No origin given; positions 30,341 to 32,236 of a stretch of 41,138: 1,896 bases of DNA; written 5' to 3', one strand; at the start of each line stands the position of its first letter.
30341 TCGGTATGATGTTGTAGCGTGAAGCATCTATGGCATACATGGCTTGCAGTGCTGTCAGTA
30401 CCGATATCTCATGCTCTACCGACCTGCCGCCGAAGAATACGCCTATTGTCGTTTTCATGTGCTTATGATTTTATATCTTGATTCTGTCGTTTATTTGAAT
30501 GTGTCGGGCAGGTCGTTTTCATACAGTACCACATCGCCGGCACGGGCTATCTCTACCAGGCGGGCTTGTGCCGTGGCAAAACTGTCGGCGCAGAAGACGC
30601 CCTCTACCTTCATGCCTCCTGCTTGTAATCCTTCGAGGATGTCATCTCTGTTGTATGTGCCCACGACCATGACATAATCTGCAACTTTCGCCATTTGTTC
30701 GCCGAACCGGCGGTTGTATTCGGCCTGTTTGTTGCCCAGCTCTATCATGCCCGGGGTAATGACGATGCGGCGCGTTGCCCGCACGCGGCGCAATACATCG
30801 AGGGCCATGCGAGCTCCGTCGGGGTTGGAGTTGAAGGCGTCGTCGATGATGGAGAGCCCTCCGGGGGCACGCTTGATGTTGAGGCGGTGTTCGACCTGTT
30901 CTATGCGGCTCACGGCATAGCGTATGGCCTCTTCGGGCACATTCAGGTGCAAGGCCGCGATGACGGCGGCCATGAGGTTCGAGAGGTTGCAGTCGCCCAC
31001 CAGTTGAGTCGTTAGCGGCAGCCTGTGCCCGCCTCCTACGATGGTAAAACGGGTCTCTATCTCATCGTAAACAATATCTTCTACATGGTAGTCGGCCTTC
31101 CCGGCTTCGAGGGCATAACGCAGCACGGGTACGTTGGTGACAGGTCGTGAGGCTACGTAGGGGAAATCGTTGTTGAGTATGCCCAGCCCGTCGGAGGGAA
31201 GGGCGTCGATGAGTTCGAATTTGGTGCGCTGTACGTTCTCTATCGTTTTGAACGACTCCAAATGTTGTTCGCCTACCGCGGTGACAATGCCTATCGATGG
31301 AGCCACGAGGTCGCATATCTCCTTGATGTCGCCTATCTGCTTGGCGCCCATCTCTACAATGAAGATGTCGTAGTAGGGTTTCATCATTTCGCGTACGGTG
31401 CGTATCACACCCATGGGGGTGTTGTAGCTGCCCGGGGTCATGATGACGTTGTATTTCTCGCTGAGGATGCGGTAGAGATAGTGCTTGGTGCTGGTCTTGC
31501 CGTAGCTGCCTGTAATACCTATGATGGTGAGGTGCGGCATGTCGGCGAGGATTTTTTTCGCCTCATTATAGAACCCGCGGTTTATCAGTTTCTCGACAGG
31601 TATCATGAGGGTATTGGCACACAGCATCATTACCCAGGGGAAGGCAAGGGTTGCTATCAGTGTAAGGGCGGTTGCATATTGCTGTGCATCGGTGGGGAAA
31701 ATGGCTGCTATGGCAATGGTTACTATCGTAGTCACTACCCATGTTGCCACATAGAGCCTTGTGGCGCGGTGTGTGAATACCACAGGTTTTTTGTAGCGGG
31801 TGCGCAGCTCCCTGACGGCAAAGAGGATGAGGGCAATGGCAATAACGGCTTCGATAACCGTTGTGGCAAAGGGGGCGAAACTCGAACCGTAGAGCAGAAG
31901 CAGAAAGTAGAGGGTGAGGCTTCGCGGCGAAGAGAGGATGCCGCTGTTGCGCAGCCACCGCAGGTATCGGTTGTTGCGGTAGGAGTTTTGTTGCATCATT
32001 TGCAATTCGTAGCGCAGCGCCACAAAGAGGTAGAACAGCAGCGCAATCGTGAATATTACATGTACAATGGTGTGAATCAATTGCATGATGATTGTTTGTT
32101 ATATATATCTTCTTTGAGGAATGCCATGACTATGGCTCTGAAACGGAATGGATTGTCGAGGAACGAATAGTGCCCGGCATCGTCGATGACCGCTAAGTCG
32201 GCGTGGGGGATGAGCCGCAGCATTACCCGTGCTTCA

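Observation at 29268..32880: Three-gene module of alpha/beta hydrolase, membrane-anchored MurF-like ligase and long Ddl-like ATP-grasp ligase: a candidate envelope peptide-ligation system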

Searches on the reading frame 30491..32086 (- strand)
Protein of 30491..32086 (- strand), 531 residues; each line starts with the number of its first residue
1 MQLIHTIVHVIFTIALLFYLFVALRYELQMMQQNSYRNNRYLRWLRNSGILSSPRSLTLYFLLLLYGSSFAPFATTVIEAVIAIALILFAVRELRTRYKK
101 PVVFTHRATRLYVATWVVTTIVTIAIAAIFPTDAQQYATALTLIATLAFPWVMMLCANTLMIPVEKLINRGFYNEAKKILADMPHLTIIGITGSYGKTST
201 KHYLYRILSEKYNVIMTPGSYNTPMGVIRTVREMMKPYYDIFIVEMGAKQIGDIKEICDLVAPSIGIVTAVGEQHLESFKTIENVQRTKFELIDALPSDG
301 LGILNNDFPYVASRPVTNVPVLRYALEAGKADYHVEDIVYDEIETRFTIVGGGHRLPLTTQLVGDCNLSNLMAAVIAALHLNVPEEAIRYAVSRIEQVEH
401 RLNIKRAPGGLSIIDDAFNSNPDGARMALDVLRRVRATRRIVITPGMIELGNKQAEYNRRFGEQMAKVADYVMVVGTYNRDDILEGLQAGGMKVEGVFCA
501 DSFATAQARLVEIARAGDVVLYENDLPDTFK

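Call 3: search_protein_families(library=pfam, proteins=[window:30491-32086:-], max_evalue=0.01)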
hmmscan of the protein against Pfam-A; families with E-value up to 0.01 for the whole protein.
window:30491-32086:- (531 aa): 2 families
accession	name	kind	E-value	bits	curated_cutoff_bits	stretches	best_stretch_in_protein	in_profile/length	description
PF08245.18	Mur_ligase_M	-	4.4e-41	141.5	24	1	191-378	1-200/200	Mur ligase middle domain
PF02875.26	Mur_ligase_C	-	4.3e-15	57.1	28.4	1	400-521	1-122/127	Mur ligase, glutamate ligase domain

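Call 4: search_protein_families(library=ncbifam, proteins=[window:30491-32086:-], max_evalue=0.01)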
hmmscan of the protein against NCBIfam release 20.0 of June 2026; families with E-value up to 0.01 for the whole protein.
window:30491-32086:- (531 aa): 24 families
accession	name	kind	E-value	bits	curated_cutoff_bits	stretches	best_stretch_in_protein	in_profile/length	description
TIGR01143.1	murF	subfamily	4.4e-68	230.1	288.6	1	185-521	73-402/418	UDP-N-acetylmuramoyl-tripeptide--D-alanyl-D-alanine ligase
NF008896.0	PRK11929.1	equivalog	4.7e-57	193.5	1023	1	185-521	603-940/965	bifunctional UDP-N-acetylmuramoyl-L-alanyl-D-glutamate--2,6-diaminopimelate ligase MurE/UDP-N-acetylmuramoyl-tripeptide--D-alanyl-D-alanine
NF008897.0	PRK11930.1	equivalog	1.3e-43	149.2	804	1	185-476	106-398/822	bifunctional UDP-N-acetylmuramoyl-tripeptide:D-alanyl-D-alanine ligase/alanine racemase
NF008041.0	PRK10773.1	equivalog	6.7e-38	130.6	551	1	187-478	101-394/453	UDP-N-acetylmuramoyl-tripeptide--D-alanyl-D-alanine ligase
NF010693.0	PRK14093.1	equivalog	4.7e-30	104.7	544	1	187-522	109-449/479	UDP-N-acetylmuramoylalanyl-D-glutamyl-2,6-diaminopimelate--D-alanyl-D-alanine ligase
NF001126.0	PRK00139.1-4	equivalog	3.5e-25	88.5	373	1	184-444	102-374/486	UDP-N-acetylmuramoyl-L-alanyl-D-glutamate--2,6-diaminopimelate ligase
TIGR01087.1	murD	equivalog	1.7e-22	80.1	211.95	1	185-521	103-414/441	UDP-N-acetylmuramoyl-L-alanine--D-glutamate ligase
TIGR01085.1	murE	subfamily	2.6e-20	72.8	257.3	1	176-521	74-442/472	UDP-N-acetylmuramyl-tripeptide synthetase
NF053645.1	pMurC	equivalog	6.3e-18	64.7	560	2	184-313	100-229/492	pseudomurein biosynthesis peptide ligase pMurC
NF001124.0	PRK00139.1-2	equivalog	2.6e-17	62.8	476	2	264-521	200-463/500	UDP-N-acetylmuramoyl-L-alanyl-D-glutamate--2,6-diaminopimelate ligase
TIGR01082.1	murC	equivalog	6.5e-17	61.7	335.1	1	184-443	98-350/449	UDP-N-acetylmuramate--L-alanine ligase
NF001123.0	PRK00139.1-1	equivalog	4e-14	52.2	586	1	172-521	99-460/493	UDP-N-acetylmuramoyl-L-alanyl-D-glutamate--2,6-diaminopimelate ligase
TIGR02068.2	cya_phycin_syn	equivalog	6.2e-13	47.6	850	1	264-475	566-791/862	cyanophycin synthetase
NF053648.1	pMurE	equivalog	1.2e-12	47.4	600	1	189-439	101-355/464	pseudomurein biosynthesis peptide ligase pMurE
NF010628.0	PRK14022.1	equivalog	5.5e-12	45.2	536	1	185-475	110-400/483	UDP-N-acetylmuramoyl-L-alanyl-D-glutamate--L-lysine ligase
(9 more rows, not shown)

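Call 6: find_homologous_proteins(query=window:30491-32086:-, max_evalue=0.00001)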
Query window:30491-32086:- (531 aa): 7842 proteins with E <= 0.00001 among 8000 candidates; the best 120 are listed.
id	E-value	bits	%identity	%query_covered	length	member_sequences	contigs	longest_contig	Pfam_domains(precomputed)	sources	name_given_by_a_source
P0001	0.0e+0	1165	99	100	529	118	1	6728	PF02875.27,PF08245.19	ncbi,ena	-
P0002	0.0e+0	1164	99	100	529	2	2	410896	PF02875.27,PF08245.19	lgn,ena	-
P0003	0.0e+0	1049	88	100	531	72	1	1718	PF02875.27,PF08245.19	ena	-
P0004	0.0e+0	1047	87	100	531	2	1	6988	PF02875.27,PF08245.19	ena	-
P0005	1.1e-283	960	81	100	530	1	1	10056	PF02875.27,PF08245.19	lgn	-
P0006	1.1e-260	884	76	100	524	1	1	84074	PF02875.27,PF08245.19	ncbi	-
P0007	6.1e-256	868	74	97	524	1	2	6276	PF02875.27,PF08245.19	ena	-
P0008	2.7e-254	863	75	99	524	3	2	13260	PF02875.27,PF08245.19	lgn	-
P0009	3.6e-252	856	71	100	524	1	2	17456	PF02875.27,PF08245.19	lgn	-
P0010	4.5e-251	852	73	100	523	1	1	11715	PF02875.27,PF08245.19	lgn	-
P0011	2.1e-250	850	72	100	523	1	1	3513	PF02875.27,PF08245.19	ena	-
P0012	9.4e-250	848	72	100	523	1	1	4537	PF02875.27,PF08245.19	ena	-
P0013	5.2e-249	845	72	100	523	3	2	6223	PF02875.27,PF08245.19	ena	-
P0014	3.1e-246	836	71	100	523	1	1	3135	PF02875.27,PF08245.19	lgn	-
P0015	3.9e-246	836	71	100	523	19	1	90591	PF02875.27,PF08245.19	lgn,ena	-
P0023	9.0e-244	828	70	100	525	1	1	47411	PF02875.27,PF08245.19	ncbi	-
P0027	1.7e-243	827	71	100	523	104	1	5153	PF02875.27,PF08245.19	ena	-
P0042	3.8e-230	783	67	100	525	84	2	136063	PF02875.27,PF08245.19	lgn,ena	-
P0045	4.5e-218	743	64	99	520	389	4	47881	PF02875.27,PF08245.19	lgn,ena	-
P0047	8.1e-214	729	63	99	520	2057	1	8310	PF02875.27,PF08245.19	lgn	-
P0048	1.5e-212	725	63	99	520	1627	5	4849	PF02875.27,PF08245.19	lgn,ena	-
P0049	2.2e-211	721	63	99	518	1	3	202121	PF02875.27,PF08245.19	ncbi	-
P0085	1.6e-187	642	57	99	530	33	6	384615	PF02875.27,PF08245.19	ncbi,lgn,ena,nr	ncbi:MAG: UDP-N-acetylmuramoyl-tripeptide--D-alanyl-D-alanine ligase [Muribaculaceae bacterium]|nr:U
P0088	3.8e-187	641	56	99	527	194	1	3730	PF02875.27,PF08245.19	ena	-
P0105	7.8e-186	637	55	99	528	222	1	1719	PF02875.27,PF08245.19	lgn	-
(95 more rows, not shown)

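Call 8: find_encoding_contigs(protein=P0002, flank=10000, max_places=3)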
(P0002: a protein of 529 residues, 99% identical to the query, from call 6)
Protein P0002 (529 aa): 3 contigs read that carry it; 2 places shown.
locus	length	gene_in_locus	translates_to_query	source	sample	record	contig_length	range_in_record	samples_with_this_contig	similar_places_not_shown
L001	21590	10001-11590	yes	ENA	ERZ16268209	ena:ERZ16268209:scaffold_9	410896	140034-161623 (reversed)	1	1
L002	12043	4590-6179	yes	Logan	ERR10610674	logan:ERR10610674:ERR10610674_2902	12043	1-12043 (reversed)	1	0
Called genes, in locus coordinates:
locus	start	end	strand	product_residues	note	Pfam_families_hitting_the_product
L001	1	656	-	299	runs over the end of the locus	PF02899:Phage_int_SAM_1, PF00589:Phage_integrase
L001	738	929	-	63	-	PF01165:Ribosomal_S21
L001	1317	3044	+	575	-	PF01321:Creatinase_N, PF16189:Creatinase_N_2, PF00557:Peptidase_M24, PF16188:Peptidase_M24_C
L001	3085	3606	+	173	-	PF00132:Hexapep (weak), PF25084:LbH_EIF2B (weak), PF14602:Hexapep_2 (faint), PF21711:DCTN5 (faint), PF25084:LbH_EIF2B (weak), PF00132:Hexapep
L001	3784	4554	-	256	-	PF13353:Fer4_12, PF04055:Radical_SAM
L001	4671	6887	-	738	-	PF02901:PFL-like, PF01228:Gly_radical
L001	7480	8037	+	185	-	PF14063:DUF4254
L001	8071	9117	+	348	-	PF01075:Glyco_transf_9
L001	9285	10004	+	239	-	PF00561:Abhydrolase_1, PF12146:Hydrolase_4, PF12697:Abhydrolase_6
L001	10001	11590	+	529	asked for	PF08245:Mur_ligase_M, PF02875:Mur_ligase_C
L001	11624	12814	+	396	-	PF01820:Dala_Dala_lig_N, PF02222:ATP-grasp (faint), PF02786:CPSase_L_D2, PF07478:Dala_Dala_lig_C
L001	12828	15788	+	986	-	PF12705:PDDEXK_1 (faint), PF13086:AAA_11, PF13245:AAA_19, PF13604:AAA_30, PF13086:AAA_11, PF13087:AAA_12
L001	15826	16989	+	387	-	PF00389:2-Hacid_dh, PF02826:2-Hacid_dh_C, PF11890:DUF3410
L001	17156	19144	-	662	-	PF06874:FBPase_2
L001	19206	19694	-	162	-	-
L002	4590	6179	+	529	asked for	PF08245:Mur_ligase_M, PF02875:Mur_ligase_C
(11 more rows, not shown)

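Call 10: search_solved_structures(query=window:30491-32086:-, max_evalue=0.001, show_alignments=1)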
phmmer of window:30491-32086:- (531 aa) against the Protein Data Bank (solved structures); distinct sequences matched with E-value up to 0.001: 25.
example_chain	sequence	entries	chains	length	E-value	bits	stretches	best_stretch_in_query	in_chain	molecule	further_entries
2am1_A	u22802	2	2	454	6.1e-32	114.2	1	185-473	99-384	UDP-N-acetylmuramoylalanine-D-glutamyl-lysine-D-alanyl-D-alanine ligase, MurF protein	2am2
3zm5_A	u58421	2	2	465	6.5e-32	114.1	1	185-473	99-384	UDP-N-ACETYLMURAMOYL-TRIPEPTIDE--D-ALANYL-D-ALANINE LIGASE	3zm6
4cvk_A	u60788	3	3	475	7.9e-31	110.5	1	189-476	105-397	UDP-N-acetylmuramoyl-tripeptide--D-alanyl-D-alanine ligase | UDP-N-ACETYLMURAMOYL-TRIPEPTIDE--D-ALANYL-D- ALANINE LIGASE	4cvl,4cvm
3zl8_A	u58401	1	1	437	4.2e-30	108.2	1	187-473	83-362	UDP-N-ACETYLMURAMOYL-TRIPEPTIDE--D-ALANYL-D-ALANINE LIGASE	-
1gg4_A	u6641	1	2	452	2.5e-29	105.6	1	184-477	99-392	UDP-N-ACETYLMURAMOYLALANYL-D-GLUTAMYL-2,6-DIAMINOPIMELATE-D-ALANYL-D-ALANYL LIGASE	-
8f5d_A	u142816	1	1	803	2e-26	96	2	186-387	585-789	Multifunctional fusion protein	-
4qdi_A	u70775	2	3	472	2.4e-22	82.6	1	185-488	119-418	UDP-N-acetylmuramoyl-tripeptide--D-alanyl-D-alanine ligase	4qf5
4ziy_A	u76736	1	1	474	5e-22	81.5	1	185-488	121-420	UDP-N-acetylmuramoyl-tripeptide--D-alanyl-D-alanine ligase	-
4bub_A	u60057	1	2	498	2.3e-14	56.3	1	188-478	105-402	UDP-N-ACETYLMURAMOYL-L-ALANYL-D-GLUTAMATE--LD-LYSINE LIGASE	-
8w9z_N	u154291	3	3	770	4.7e-10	42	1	185-444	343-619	UDP-N-acetylmuramoyl-L-alanyl-D-glutamate--2, 6-diaminopimelate ligase-like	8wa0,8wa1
8qma_O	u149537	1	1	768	5.4e-09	38.5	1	185-445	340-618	PAP11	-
8r5o_Q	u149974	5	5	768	9.4e-09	37.7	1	185-445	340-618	PAP11 | PAP11, MurE-like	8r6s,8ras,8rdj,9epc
4c12_A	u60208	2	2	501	1e-08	37.6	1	186-521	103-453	UDP-N-ACETYLMURAMOYL-L-ALANYL-D-GLUTAMATE--L-LYSINE LIGASE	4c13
8xzv_J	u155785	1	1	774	2.1e-08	36.6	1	307-454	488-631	MurE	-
6vr8_I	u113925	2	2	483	4.6e-08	35.5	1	184-490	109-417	Mur ligase middle domain protein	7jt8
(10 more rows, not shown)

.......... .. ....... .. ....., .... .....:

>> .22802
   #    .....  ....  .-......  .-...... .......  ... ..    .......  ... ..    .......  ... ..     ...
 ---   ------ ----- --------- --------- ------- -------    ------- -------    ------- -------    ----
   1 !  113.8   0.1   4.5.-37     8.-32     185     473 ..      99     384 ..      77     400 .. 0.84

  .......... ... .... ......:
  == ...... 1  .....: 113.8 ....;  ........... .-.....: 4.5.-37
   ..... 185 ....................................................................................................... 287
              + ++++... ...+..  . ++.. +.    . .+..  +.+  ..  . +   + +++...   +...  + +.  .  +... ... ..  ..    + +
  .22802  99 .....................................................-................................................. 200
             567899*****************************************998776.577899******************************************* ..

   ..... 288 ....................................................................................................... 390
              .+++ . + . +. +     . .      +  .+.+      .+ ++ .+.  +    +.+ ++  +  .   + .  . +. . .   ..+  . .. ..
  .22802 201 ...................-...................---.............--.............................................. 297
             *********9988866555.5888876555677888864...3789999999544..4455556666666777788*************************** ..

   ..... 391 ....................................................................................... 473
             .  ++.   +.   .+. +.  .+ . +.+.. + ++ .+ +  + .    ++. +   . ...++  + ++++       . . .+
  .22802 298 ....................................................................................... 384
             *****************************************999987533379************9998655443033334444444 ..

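Call 14: find_encoding_contigs(protein=P0085, flank=10000, max_places=2)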
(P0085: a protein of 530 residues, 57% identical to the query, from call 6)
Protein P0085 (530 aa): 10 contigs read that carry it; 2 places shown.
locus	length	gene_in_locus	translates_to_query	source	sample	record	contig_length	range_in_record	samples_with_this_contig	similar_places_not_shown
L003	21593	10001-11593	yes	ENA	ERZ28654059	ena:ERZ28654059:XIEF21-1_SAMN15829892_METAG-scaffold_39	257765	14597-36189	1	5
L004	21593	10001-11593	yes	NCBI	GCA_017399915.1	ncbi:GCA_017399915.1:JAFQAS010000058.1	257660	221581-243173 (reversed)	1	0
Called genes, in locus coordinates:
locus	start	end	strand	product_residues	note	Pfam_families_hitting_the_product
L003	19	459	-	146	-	PF01479:S4 (weak)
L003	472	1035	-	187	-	PF01195:Pept_tRNA_hydro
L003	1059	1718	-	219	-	PF01386:Ribosomal_L25p, PF14693:Ribosomal_TL5_C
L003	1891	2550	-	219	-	PF00005:ABC_tran, PF02463:SMC_N (faint), PF13304:AAA_21 (weak)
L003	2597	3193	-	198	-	PF01502:PRA-CH, PF01503:PRA-PH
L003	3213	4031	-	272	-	PF00977:His_biosynth, PF02581:TMP-TENI (faint), PF03060:NMO (faint)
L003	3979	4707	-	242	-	PF00977:His_biosynth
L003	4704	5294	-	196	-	PF00117:GATase, PF07685:GATase_3, PF01174:SNO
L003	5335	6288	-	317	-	PF01842:ACT (weak), PF00551:Formyl_trans_N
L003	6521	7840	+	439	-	PF00696:AA_kinase, PF13840:ACT_7 (weak), PF22468:ACT_9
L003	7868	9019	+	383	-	PF00278:Orn_DAP_Arg_deC, PF02784:Orn_Arg_deC_N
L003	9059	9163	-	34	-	-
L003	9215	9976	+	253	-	PF00561:Abhydrolase_1, PF12146:Hydrolase_4, PF12697:Abhydrolase_6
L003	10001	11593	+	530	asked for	PF08245:Mur_ligase_M, PF02875:Mur_ligase_C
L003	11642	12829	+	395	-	PF01820:Dala_Dala_lig_N, PF02786:CPSase_L_D2, PF07478:Dala_Dala_lig_C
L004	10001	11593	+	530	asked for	PF08245:Mur_ligase_M, PF02875:Mur_ligase_C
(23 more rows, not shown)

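Call 15: find_encoding_contigs(protein=P0049, flank=10000, max_places=2)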
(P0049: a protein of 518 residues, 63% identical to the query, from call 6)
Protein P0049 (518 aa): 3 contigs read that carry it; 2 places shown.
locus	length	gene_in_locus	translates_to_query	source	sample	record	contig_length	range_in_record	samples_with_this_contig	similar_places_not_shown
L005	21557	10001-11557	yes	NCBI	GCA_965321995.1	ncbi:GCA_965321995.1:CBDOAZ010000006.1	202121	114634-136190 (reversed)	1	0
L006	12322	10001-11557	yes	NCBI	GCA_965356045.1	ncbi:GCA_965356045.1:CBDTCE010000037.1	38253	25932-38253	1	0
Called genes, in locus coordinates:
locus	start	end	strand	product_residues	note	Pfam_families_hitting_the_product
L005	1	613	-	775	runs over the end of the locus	PF17678:Glyco_hydro_92N, PF07971:Glyco_hydro_92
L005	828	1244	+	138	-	PF03652:RuvX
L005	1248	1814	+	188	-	PF01327:Pep_deformylase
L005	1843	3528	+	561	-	PF00005:ABC_tran, PF00931:NB-ARC (faint), PF02463:SMC_N (faint), PF13476:AAA_23 (faint), PF13555:AAA_29 (faint), PF13238:AAA_18 (faint), PF12848:ABC_tran_Xtn, PF00005:ABC_tran, +1 more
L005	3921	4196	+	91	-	-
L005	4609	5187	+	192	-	-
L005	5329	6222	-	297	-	PF00701:DHDPS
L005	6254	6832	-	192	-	PF21857:DUF6913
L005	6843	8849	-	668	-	PF22745:Nlig-Ia, PF01653:DNA_ligase_aden, PF03120:OB_DNA_ligase, PF03119:DNA_ligase_ZBD, PF12826:HHH_2, PF14520:HHH_5, PF00533:BRCT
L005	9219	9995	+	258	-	PF00561:Abhydrolase_1, PF12146:Hydrolase_4, PF12697:Abhydrolase_6, PF00561:Abhydrolase_1 (weak)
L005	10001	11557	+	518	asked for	PF08245:Mur_ligase_M, PF02875:Mur_ligase_C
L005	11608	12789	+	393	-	PF01820:Dala_Dala_lig_N, PF02222:ATP-grasp (faint), PF02786:CPSase_L_D2 (weak), PF07478:Dala_Dala_lig_C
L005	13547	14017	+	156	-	PF05036:SPOR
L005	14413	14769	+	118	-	-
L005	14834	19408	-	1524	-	PF05359:DUF748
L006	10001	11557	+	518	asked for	PF08245:Mur_ligase_M, PF02875:Mur_ligase_C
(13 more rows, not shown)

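Call 21: search_protein_representatives(protein=window:30491-32086:-)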
Query: 531 residues. Proteins with E-value up to 0.001 (for the whole library): 33282; up to 1e-10: 21018; up to 1e-30: 4108. The best 150 are listed.
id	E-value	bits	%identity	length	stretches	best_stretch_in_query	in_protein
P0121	5.0e-176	602.7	56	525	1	7-531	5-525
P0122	8.5e-165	565.7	53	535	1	9-531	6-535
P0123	2.9e-146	504.5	49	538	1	6-531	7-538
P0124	5.7e-146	503.6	49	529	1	7-531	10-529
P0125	4.3e-145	500.7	47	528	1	4-530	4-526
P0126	8.1e-141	486.6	47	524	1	4-531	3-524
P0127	2.8e-138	478.2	48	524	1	10-531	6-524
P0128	7.9e-138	476.7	47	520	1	10-531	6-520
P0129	1.7e-134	465.7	43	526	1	2-528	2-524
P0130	3.5e-134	464.7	52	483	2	97-531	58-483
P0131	9.0e-134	463.3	47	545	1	12-531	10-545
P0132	1.2e-124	433.2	43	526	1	6-530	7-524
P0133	8.0e-124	430.5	62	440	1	7-342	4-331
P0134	2.1e-122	425.9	43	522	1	19-530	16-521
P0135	4.5e-122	424.8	66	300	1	234-531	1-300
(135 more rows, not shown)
